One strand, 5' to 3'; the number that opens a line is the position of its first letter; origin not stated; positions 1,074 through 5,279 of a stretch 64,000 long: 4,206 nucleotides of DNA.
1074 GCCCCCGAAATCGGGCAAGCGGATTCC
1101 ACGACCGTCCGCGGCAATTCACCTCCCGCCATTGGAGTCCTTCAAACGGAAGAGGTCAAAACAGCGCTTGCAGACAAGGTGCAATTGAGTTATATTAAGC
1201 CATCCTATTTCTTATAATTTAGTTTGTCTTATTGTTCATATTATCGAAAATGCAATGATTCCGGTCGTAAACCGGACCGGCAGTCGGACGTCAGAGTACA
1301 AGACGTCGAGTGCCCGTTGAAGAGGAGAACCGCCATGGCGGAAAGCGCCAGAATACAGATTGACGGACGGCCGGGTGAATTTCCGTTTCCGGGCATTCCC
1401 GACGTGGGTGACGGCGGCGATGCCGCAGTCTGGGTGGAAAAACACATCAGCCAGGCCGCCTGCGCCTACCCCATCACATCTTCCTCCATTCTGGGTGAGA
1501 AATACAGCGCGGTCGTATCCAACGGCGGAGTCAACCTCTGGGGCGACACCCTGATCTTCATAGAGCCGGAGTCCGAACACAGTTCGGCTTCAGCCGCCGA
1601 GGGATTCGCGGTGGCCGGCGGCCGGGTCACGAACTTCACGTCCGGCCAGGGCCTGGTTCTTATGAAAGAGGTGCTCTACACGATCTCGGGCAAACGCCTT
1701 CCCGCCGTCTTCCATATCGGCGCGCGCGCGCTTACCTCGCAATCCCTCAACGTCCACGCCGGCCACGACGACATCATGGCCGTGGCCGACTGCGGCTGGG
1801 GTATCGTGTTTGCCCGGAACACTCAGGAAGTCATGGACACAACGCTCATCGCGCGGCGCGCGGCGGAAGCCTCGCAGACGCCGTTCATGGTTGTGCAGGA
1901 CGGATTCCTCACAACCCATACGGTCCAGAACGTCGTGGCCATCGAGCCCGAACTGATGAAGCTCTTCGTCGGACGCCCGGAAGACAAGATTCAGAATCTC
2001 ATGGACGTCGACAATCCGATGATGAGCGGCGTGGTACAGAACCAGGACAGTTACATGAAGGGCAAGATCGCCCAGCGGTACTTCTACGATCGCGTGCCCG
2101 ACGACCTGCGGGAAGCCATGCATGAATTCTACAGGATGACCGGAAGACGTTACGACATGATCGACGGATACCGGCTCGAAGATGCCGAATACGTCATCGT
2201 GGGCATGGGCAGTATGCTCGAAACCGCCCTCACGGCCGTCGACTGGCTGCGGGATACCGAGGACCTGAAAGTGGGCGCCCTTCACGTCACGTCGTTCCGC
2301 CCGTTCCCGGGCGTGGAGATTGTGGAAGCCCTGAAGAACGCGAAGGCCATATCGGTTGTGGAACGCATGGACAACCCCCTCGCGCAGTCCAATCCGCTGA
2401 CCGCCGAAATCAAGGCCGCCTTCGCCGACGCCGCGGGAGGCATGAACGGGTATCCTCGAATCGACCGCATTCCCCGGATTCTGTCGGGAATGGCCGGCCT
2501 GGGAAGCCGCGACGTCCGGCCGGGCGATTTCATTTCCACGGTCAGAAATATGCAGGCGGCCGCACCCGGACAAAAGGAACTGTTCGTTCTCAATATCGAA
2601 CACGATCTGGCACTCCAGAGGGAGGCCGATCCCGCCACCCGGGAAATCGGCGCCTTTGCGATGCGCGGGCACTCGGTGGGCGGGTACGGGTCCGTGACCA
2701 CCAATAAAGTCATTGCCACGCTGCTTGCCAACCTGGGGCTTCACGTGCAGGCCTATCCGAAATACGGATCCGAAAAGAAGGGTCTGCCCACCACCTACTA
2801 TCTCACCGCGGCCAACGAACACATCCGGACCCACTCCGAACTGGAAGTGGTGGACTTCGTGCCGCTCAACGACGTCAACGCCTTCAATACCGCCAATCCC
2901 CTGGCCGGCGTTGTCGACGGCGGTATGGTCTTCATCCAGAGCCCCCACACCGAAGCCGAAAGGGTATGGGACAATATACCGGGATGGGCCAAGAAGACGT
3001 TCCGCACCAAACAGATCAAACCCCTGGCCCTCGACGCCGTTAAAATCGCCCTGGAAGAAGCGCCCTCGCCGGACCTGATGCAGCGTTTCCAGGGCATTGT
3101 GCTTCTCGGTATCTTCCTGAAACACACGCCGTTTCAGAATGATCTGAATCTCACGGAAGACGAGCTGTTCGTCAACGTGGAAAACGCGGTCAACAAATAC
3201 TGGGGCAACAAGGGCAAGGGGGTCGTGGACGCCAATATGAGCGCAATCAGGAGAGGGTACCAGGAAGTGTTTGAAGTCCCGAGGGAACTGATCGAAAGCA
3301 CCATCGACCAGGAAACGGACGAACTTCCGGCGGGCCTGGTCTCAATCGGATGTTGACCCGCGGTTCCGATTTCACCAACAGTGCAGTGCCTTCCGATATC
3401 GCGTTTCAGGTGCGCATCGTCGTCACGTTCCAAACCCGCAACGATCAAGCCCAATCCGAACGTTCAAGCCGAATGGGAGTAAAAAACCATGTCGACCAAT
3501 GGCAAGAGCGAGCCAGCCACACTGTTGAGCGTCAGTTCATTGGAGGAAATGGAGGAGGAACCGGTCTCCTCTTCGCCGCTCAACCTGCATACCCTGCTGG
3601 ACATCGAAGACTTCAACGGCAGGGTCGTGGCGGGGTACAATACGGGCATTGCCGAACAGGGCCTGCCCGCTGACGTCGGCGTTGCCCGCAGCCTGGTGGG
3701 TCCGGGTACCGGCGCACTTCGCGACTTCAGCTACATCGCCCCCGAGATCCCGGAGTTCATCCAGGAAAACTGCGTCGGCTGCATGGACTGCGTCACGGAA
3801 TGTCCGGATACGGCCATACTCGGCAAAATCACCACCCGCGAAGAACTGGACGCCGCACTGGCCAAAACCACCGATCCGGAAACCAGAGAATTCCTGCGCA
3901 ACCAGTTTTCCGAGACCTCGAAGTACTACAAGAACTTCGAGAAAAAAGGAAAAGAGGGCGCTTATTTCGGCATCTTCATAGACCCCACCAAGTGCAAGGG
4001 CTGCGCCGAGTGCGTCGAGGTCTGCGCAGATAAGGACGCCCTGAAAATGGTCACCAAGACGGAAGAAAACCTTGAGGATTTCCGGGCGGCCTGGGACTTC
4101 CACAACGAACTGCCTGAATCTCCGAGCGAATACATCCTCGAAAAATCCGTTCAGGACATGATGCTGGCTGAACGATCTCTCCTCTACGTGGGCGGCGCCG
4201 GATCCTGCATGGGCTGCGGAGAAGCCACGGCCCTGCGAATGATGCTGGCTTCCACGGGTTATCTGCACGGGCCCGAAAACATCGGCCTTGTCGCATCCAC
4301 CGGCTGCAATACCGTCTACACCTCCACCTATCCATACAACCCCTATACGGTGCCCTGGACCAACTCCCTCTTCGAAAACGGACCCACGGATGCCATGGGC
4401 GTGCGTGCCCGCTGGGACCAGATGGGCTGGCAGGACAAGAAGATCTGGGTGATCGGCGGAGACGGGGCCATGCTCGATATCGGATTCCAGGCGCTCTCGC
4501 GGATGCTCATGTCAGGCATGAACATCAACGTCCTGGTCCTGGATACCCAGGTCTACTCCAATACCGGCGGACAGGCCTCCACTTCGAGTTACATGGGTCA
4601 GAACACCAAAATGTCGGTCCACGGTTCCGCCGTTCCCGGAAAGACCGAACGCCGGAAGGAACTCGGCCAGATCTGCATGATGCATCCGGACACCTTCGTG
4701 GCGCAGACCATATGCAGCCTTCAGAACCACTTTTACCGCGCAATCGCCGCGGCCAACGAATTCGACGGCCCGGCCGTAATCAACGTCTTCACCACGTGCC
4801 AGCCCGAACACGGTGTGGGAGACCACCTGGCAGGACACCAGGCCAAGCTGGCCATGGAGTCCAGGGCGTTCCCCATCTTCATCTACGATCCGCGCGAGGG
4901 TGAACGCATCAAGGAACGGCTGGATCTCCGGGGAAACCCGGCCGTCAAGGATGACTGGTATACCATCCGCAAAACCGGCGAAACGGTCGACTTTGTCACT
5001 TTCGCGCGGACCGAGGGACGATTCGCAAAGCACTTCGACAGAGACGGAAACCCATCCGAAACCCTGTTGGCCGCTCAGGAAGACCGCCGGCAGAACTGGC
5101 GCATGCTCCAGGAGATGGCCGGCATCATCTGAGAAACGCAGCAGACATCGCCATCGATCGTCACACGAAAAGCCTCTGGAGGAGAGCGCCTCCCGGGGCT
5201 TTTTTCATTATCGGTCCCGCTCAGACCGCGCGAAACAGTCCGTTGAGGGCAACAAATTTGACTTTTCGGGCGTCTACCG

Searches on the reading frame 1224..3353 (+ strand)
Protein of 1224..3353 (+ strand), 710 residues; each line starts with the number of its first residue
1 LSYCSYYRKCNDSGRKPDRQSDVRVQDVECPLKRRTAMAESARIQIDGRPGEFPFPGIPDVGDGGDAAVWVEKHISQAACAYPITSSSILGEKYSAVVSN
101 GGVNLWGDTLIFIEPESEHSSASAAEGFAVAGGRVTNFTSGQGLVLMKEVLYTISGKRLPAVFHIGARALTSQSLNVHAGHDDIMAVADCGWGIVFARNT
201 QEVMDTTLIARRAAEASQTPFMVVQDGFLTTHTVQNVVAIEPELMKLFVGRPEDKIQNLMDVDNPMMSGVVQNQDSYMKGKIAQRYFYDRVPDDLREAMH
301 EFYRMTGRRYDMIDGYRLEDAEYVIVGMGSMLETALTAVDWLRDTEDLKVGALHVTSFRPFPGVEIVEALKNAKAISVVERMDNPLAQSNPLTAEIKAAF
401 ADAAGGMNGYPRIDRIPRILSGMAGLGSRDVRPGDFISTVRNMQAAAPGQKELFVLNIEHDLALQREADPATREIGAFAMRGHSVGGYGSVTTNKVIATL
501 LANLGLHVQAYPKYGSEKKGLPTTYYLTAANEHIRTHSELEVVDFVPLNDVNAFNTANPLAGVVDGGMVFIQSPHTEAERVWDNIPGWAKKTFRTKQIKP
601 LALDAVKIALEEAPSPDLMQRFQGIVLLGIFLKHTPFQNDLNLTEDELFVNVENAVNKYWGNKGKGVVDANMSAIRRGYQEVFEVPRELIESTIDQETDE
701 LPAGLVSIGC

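Call 44: search_protein_families(library=pfam, proteins=[window:1224-3353:+], max_evalue=0.00001)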
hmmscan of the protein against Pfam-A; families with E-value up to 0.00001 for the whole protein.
window:1224-3353:+ (710 aa): 3 families
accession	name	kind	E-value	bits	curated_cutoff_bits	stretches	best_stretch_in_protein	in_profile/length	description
PF01855.24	POR_N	-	4.2e-54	184.1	27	1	76-299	7-230/231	Pyruvate flavodoxin/ferredoxin oxidoreductase, thiamine diP-bdg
PF01558.24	POR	-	1.8e-28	100.3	27.4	1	486-680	1-173/173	Pyruvate ferredoxin/flavodoxin oxidoreductase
PF17147.9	PFOR_II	-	1.4e-16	61.1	27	1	321-403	1-81/102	Pyruvate:ferredoxin oxidoreductase core domain II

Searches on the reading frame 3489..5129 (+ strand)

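Call 44: search_protein_families(library=pfam, proteins=[window:3489-5129:+], max_evalue=0.00001)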
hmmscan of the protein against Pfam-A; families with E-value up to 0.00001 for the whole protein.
window:3489-5129:+ (547 aa): 7 families
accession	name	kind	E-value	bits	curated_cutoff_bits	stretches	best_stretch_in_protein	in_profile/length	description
PF02775.26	TPP_enzyme_C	-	4.2e-13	49.8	21.9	1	271-433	2-151/151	Thiamine pyrophosphate enzyme, C-terminal TPP binding domain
PF13484.11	Fer4_16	-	2e-07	32.1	30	0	94-135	1-45/66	4Fe-4S double cluster binding domain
PF12837.12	Fer4_6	-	2.4e-07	30.8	25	0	87-107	1-21/24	4Fe-4S binding domain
PF12838.12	Fer4_7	-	2.9e-07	31.3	27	0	87-107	30-50/52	4Fe-4S dicluster domain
PF13237.11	Fer4_10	-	4.4e-07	30.2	25.5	0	91-113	5-22/53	4Fe-4S dicluster domain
PF12797.12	Fer4_2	-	1e-06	28.7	24.5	0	87-106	2-21/22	4Fe-4S binding domain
PF13187.11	Fer4_9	-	3.6e-06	27.3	27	0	94-181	1-49/52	4Fe-4S dicluster domain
